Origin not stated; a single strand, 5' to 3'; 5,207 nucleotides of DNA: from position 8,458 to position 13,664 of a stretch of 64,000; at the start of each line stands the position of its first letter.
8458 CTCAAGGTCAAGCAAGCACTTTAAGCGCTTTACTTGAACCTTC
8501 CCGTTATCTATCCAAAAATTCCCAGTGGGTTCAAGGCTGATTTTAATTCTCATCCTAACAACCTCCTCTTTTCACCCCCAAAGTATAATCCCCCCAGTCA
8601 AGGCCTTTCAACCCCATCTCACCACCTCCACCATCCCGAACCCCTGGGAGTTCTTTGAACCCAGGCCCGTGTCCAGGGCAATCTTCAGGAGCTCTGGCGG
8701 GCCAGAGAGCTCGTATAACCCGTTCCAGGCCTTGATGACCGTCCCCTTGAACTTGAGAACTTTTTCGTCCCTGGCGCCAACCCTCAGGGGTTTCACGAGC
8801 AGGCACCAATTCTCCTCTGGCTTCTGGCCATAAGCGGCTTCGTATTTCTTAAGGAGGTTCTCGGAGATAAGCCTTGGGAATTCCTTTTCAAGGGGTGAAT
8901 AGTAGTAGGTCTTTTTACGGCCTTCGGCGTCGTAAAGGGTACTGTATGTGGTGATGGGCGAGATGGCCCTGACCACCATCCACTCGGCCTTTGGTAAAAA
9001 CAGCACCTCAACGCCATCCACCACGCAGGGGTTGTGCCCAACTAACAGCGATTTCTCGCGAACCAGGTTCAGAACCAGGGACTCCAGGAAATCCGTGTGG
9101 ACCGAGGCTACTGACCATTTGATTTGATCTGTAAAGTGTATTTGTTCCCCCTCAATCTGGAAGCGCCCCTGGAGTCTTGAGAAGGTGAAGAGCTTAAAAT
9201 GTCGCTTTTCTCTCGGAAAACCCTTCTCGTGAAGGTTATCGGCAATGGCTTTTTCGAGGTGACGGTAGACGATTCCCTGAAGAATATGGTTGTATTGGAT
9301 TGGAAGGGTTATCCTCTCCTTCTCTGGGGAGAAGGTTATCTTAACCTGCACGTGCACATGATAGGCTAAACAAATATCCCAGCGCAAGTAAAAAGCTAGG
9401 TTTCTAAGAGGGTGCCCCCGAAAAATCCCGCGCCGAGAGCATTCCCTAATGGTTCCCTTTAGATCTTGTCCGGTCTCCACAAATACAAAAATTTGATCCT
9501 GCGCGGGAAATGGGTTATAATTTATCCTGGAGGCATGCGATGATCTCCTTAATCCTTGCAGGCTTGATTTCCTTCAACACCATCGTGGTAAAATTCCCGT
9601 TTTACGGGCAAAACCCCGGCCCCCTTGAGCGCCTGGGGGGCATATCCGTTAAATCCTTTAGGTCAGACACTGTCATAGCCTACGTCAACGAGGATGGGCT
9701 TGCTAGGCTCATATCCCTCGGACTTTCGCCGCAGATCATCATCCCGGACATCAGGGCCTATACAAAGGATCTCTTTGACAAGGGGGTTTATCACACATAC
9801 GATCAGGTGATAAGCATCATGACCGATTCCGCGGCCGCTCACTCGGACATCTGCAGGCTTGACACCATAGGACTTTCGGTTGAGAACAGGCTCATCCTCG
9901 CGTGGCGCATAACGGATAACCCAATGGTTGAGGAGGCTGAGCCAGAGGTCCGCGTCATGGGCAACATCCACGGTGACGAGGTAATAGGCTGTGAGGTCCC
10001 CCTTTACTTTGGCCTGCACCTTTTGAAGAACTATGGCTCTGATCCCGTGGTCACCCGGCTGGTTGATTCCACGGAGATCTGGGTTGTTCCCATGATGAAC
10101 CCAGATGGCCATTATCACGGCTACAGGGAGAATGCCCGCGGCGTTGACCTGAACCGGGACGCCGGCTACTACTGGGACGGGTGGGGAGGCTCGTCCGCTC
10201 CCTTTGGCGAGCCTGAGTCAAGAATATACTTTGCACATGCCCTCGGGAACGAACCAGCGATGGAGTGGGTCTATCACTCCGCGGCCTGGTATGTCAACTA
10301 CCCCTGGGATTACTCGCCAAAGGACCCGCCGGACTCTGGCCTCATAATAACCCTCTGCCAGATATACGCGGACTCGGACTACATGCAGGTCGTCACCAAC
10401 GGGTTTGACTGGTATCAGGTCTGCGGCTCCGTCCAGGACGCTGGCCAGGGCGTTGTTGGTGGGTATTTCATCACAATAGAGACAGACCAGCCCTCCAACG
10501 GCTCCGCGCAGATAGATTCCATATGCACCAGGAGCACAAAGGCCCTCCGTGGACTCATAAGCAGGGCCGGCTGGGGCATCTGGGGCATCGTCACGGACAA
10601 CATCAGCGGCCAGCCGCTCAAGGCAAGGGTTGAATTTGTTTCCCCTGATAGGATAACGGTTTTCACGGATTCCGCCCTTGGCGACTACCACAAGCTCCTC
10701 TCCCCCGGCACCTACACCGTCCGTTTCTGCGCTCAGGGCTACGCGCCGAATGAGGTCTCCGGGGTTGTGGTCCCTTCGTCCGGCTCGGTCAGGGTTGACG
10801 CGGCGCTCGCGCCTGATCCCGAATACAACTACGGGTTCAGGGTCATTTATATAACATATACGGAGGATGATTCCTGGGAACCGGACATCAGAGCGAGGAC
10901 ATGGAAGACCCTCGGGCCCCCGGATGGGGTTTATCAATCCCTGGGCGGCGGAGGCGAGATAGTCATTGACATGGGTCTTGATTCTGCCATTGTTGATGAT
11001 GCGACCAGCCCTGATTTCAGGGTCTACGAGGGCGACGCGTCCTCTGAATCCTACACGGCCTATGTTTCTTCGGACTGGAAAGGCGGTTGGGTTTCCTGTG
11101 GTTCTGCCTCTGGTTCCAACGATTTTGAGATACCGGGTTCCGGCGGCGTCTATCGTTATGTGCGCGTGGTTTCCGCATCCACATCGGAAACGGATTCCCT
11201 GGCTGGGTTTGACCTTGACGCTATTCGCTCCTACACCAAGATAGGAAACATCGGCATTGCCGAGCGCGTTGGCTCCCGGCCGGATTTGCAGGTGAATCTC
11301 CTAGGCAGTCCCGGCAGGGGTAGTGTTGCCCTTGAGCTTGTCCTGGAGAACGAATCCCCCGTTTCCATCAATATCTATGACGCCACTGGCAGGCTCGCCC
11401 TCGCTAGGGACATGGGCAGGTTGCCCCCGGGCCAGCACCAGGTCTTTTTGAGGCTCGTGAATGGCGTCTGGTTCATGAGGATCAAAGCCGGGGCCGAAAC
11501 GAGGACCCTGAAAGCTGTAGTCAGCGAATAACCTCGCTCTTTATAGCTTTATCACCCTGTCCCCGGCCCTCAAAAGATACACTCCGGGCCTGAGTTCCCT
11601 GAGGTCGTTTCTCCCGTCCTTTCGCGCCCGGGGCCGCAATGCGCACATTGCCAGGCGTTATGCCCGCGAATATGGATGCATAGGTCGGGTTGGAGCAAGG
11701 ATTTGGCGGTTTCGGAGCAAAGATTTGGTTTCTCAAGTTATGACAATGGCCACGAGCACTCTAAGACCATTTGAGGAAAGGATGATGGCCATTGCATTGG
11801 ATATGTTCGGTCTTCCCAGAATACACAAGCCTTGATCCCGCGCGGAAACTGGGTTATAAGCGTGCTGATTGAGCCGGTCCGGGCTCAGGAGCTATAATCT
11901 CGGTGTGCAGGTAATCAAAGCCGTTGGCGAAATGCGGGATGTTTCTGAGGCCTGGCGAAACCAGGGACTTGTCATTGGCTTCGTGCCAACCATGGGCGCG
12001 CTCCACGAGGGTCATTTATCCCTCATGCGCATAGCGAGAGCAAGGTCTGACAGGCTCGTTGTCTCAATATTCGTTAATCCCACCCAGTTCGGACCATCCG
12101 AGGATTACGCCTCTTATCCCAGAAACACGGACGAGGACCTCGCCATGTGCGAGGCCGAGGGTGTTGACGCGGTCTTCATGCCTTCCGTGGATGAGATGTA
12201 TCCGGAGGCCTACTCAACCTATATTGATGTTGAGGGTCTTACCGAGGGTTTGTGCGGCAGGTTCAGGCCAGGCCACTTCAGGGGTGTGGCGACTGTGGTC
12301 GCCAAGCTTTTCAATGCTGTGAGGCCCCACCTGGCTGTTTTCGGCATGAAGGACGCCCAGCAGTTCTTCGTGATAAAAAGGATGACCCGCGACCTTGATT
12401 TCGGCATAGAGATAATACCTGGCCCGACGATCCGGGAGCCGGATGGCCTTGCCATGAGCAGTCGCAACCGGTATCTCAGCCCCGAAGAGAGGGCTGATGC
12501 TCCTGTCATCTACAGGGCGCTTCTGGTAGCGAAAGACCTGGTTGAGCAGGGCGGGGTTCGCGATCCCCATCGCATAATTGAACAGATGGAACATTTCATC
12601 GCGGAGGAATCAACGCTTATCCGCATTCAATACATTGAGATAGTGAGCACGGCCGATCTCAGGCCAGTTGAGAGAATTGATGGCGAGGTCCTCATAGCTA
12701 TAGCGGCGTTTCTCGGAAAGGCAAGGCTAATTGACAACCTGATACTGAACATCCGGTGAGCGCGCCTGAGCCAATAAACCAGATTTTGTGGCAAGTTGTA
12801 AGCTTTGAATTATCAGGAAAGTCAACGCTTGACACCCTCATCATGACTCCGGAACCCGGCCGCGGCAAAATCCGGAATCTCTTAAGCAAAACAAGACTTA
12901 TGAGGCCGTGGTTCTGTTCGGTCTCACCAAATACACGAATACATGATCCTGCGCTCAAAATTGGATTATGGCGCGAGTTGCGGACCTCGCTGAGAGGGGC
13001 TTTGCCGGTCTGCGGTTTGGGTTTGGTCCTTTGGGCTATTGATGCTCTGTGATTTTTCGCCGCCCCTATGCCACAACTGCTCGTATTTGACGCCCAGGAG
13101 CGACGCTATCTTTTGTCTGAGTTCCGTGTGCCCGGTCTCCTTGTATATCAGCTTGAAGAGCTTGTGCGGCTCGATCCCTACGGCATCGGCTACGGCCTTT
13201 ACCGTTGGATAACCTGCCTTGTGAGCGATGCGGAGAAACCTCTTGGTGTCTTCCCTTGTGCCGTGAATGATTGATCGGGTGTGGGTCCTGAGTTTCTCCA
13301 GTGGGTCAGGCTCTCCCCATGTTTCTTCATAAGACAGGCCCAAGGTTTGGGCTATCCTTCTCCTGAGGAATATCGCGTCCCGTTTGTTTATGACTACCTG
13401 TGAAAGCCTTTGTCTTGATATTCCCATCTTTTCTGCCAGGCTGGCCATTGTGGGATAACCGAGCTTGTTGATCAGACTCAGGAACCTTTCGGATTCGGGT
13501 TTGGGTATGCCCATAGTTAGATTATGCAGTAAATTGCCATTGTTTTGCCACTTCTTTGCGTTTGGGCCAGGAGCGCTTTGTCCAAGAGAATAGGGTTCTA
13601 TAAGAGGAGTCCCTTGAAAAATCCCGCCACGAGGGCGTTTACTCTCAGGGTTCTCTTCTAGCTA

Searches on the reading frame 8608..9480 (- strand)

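Call 72: search_protein_families(library=pfam, proteins=[window:8608-9480:-], max_evalue=0.001)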
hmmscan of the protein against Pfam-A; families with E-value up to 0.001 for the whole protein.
window:8608-9480:- (290 aa): 2 families
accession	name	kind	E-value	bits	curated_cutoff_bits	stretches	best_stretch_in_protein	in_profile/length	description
PF01881.21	Cas_Cas6_C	-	3.6e-36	125.2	23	1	168-286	11-125/125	CRISPR associated protein Cas6, C-terminal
PF21350.2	Cas6_I-A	-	1.6e-08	35.2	27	1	59-154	2-97/101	CRISPR-associated protein Cas6, N-terminal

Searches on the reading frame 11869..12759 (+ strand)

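Call 72: search_protein_families(library=pfam, proteins=[window:11869-12759:+], max_evalue=0.001)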
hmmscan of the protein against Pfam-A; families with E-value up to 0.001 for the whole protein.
window:11869-12759:+ (296 aa): 1 family
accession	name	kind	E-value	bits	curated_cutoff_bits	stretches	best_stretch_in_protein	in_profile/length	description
PF02569.21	Pantoate_ligase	-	4.1e-107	357.7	20.7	1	14-292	1-268/268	Pantoate-beta-alanine ligase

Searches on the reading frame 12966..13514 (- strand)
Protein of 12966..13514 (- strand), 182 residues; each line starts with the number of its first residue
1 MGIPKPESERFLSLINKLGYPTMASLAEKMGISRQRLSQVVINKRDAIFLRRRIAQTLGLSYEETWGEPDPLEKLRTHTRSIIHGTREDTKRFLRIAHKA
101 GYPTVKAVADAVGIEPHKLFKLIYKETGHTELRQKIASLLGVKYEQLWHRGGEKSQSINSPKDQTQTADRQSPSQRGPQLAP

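Call 72: search_protein_families(library=pfam, proteins=[window:12966-13514:-], max_evalue=0.001)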
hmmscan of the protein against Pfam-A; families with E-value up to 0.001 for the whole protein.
window:12966-13514:- (182 aa): 2 families
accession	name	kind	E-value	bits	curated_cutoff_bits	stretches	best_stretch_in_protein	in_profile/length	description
PF13693.12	HTH_35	-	3.8e-06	27.2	25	0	22-66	17-59/75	Winged helix-turn-helix DNA-binding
PF04967.18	HTH_10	-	0.0005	20.3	23.1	0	22-40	25-43/53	HTH DNA binding domain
